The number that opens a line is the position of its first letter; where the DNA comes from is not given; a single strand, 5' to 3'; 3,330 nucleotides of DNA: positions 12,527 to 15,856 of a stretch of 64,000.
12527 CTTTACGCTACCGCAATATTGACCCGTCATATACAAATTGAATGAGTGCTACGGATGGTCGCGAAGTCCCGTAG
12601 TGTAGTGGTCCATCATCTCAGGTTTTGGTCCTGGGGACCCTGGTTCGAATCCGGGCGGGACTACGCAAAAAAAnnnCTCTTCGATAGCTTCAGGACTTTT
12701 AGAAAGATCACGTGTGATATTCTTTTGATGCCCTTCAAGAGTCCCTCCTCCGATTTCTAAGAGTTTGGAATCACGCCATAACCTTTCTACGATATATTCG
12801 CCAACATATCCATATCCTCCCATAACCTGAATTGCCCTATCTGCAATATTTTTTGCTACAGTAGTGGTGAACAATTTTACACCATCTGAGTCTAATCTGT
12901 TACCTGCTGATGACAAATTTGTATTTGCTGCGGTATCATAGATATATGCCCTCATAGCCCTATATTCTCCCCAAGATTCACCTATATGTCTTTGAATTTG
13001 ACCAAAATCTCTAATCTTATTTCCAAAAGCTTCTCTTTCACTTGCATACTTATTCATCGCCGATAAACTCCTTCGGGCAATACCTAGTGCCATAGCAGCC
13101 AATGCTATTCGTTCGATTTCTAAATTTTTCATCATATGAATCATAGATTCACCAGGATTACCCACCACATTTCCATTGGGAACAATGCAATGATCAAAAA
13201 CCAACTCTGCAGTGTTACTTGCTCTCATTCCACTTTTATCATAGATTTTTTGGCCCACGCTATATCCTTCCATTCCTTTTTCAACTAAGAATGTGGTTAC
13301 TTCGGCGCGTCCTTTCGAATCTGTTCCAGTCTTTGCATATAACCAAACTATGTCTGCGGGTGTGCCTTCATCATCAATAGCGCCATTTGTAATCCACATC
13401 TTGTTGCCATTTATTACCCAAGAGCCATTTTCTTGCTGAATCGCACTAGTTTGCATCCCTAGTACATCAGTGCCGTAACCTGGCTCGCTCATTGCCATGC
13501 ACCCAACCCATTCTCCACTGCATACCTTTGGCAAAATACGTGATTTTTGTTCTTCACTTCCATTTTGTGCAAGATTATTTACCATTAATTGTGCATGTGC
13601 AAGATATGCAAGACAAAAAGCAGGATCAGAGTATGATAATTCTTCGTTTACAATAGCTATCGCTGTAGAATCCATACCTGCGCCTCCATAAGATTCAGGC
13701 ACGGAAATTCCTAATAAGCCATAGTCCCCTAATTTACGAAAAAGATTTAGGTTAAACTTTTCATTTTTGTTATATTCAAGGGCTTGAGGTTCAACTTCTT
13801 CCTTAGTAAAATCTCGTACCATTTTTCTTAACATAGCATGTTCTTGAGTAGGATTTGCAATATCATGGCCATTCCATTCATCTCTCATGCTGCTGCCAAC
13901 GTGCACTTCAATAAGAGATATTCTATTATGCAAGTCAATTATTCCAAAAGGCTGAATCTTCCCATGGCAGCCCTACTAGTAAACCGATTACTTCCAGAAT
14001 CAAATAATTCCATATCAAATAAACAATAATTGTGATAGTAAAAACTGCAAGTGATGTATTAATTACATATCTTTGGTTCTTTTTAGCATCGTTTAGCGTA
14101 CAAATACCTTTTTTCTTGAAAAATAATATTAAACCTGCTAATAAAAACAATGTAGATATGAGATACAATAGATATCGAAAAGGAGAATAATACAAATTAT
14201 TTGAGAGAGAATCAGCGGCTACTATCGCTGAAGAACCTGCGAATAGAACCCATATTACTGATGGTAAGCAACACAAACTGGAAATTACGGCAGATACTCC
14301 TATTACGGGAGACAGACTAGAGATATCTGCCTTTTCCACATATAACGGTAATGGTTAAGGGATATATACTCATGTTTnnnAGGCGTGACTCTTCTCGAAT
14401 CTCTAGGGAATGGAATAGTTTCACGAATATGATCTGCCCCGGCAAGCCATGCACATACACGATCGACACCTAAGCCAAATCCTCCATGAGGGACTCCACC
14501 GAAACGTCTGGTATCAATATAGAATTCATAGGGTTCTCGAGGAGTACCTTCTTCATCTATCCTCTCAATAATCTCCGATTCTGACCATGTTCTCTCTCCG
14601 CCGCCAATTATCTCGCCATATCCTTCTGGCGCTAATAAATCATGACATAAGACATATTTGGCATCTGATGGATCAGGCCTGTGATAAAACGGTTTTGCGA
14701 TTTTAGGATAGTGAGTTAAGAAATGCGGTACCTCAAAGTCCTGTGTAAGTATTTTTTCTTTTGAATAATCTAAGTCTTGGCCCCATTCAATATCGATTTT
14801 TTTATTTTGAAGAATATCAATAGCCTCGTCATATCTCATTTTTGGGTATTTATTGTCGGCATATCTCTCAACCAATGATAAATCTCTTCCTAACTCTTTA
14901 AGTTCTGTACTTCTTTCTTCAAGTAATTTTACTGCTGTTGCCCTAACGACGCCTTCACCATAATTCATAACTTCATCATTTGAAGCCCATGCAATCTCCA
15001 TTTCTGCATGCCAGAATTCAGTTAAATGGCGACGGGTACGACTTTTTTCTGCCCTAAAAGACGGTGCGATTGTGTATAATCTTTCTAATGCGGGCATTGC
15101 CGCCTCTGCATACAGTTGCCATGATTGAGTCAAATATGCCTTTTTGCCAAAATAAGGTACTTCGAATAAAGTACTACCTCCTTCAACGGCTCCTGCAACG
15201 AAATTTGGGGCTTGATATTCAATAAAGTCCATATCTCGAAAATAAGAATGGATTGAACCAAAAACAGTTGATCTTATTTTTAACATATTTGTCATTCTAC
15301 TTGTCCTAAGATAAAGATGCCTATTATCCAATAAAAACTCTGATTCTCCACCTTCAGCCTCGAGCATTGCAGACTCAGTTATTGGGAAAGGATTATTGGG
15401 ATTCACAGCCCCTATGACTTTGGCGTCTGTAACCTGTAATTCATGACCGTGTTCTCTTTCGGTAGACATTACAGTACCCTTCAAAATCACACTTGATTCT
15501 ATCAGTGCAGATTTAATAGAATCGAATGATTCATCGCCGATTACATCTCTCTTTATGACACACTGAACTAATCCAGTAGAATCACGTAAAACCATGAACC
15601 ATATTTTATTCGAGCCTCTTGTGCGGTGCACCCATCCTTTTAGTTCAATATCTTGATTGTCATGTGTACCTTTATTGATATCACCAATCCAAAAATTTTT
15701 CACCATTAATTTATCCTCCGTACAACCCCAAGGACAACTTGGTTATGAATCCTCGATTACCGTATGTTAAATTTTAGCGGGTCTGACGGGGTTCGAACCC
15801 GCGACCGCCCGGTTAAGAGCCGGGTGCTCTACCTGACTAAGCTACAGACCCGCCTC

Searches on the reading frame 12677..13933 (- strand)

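Call 59: search_protein_families(library=pfam, proteins=[window:12677-13933:-], max_evalue=0.0001)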
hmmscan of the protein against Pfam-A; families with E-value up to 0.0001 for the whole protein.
window:12677-13933:- (419 aa): 4 families
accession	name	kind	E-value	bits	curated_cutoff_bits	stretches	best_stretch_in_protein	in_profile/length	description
PF02771.21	Acyl-CoA_dh_N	-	9.1e-36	123.1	22.9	1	29-141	1-113/113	Acyl-CoA dehydrogenase, N-terminal domain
PF00441.29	Acyl-CoA_dh_1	-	1.7e-34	119.6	22.4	1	267-409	7-148/150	Acyl-CoA dehydrogenase, C-terminal domain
PF02770.24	Acyl-CoA_dh_M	-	1.6e-22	79.9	33.3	1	145-249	1-97/97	Acyl-CoA dehydrogenase, middle domain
PF08028.16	Acyl-CoA_dh_2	-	8e-16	59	22.7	1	277-390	2-124/134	Acyl-CoA dehydrogenase, C-terminal domain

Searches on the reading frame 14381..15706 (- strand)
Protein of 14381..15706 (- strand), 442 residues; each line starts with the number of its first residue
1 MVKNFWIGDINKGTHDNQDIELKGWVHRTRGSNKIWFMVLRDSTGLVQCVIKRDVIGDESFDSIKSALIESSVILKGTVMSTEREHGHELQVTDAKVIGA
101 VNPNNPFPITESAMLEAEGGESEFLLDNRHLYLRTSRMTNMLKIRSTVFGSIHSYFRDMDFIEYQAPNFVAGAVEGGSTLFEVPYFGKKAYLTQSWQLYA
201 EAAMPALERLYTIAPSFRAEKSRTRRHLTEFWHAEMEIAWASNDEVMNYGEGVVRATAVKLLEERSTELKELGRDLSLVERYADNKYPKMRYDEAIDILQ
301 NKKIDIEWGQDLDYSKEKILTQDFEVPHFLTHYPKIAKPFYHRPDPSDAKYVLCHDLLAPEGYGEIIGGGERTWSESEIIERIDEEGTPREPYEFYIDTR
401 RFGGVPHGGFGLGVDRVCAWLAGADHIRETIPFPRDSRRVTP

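Call 59: search_protein_families(library=pfam, proteins=[window:14381-15706:-], max_evalue=0.0001)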
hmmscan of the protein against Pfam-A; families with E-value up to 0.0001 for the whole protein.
window:14381-15706:- (442 aa): 2 families
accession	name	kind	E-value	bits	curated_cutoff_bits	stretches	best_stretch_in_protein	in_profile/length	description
PF00152.25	tRNA-synt_2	-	1.2e-68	231.9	25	1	123-436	3-307/308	tRNA synthetases class II (D, K and N)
PF01336.31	tRNA_anti-codon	-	1.8e-13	50.7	27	1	21-98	2-75/75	OB-fold nucleic acid binding domain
